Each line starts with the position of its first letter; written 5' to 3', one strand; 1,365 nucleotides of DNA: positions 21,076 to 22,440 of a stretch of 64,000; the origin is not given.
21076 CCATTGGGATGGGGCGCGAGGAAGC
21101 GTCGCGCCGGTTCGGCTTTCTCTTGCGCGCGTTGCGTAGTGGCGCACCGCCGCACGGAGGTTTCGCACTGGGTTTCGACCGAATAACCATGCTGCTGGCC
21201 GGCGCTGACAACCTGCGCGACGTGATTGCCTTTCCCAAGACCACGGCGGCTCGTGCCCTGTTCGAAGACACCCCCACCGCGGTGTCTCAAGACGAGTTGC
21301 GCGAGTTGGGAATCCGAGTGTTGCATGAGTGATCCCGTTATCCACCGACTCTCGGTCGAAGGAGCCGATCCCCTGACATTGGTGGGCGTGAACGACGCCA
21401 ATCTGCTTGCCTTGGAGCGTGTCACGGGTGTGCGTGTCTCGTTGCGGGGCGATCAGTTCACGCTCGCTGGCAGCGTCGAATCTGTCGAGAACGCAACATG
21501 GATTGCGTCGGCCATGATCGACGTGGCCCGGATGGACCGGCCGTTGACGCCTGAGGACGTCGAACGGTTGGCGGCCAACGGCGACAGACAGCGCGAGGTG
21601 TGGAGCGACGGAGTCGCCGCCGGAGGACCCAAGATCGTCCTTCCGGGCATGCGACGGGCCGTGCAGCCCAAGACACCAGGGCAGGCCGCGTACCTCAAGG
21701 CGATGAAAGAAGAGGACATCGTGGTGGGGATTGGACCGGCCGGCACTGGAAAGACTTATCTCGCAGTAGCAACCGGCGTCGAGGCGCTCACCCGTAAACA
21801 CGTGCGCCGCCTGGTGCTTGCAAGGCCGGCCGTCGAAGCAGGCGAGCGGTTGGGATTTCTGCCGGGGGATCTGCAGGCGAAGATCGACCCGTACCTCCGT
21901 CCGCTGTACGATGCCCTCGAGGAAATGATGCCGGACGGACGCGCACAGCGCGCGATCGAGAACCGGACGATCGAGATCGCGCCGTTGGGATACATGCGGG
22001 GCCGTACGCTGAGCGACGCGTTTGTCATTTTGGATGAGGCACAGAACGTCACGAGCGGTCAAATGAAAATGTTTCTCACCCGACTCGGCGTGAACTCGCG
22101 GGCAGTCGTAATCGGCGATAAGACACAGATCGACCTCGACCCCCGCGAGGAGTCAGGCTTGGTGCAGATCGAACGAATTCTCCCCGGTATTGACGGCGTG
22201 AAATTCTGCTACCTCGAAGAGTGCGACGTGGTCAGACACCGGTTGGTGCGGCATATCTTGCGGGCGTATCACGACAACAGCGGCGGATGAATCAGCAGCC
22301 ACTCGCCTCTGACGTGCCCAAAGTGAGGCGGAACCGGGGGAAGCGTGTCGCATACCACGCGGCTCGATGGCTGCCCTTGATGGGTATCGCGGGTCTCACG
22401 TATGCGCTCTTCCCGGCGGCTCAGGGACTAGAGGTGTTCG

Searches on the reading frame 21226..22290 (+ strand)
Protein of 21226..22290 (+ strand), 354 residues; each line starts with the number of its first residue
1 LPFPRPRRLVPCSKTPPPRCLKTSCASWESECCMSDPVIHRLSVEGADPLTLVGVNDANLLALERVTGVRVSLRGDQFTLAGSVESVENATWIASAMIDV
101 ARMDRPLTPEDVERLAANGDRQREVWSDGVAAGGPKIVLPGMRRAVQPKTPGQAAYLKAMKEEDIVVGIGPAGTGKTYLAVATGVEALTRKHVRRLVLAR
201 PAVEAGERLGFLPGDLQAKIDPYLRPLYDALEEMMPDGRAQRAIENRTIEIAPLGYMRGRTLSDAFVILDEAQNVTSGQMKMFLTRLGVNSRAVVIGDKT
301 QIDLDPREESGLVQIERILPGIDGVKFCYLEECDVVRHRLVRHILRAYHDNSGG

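Call 65: search_protein_families(library=pfam, proteins=[window:21226-22290:+], max_evalue=0.00001)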
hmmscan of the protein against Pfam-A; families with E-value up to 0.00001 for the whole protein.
window:21226-22290:+ (354 aa): 3 families
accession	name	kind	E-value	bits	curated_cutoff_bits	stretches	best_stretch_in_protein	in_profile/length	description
PF02562.22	PhoH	-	1.7e-89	299.2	27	1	146-348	2-204/205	PhoH-like protein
PF13604.12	AAA_30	-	4e-09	36.9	27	1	151-302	4-128/191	AAA domain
PF13245.12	AAA_19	-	4.3e-07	30.6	25.1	1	158-302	6-129/134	AAA domain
